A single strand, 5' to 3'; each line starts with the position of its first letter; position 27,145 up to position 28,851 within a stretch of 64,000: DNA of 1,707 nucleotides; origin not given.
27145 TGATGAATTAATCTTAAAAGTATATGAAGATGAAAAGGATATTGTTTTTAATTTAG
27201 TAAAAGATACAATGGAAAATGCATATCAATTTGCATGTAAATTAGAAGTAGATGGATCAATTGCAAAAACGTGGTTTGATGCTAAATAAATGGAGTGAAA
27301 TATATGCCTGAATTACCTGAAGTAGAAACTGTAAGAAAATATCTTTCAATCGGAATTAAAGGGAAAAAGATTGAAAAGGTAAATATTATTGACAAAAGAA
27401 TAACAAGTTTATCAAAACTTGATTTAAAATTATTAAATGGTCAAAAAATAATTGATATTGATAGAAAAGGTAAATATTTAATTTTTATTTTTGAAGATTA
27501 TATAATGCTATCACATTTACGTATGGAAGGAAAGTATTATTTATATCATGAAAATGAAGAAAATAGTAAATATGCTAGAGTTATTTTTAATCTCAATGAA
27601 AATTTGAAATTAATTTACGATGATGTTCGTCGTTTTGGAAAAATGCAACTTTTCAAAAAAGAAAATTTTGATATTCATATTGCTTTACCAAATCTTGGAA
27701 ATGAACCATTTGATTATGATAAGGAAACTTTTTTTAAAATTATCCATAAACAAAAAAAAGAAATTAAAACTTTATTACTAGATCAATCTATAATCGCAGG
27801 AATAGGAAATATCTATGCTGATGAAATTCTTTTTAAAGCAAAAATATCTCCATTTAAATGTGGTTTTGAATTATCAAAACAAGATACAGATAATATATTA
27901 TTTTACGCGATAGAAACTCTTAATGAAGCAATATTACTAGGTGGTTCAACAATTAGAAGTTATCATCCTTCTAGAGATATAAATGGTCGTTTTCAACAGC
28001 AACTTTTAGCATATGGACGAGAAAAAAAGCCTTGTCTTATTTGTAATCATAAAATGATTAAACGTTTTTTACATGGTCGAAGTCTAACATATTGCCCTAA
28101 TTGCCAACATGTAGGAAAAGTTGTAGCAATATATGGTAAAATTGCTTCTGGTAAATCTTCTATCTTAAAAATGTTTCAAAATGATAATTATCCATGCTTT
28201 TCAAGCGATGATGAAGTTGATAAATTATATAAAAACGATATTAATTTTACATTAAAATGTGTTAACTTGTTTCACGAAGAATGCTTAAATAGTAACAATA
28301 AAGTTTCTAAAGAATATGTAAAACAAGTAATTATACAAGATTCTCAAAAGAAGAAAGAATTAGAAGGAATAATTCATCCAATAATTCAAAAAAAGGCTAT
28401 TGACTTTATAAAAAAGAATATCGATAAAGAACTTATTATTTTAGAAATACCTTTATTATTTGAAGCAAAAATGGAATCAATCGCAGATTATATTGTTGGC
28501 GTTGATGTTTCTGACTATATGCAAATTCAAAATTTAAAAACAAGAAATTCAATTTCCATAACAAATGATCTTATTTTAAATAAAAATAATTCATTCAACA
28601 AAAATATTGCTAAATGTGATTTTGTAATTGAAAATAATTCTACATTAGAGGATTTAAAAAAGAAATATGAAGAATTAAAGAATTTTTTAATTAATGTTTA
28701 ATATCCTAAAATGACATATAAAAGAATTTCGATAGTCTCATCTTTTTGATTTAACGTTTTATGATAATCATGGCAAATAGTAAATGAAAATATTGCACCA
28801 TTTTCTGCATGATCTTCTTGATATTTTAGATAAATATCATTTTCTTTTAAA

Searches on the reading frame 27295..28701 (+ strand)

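Call 41: search_protein_families(library=pfam, proteins=[window:27295-28701:+], max_evalue=0.00001)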
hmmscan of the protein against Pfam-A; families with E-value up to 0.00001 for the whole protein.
window:27295-28701:+ (468 aa): 3 families
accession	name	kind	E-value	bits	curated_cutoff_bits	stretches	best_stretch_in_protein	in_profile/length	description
PF01149.29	Fapy_DNA_glyco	-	4.8e-29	101.8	25.5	1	4-117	1-117/117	Formamidopyrimidine-DNA glycosylase N-terminal domain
PF01121.26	CoaE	-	5.3e-26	91.8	27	1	276-452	2-179/180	Dephospho-CoA kinase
PF06831.19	H2TH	-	2.2e-24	85.7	34.7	1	134-222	1-91/93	Formamidopyrimidine-DNA glycosylase H2TH domain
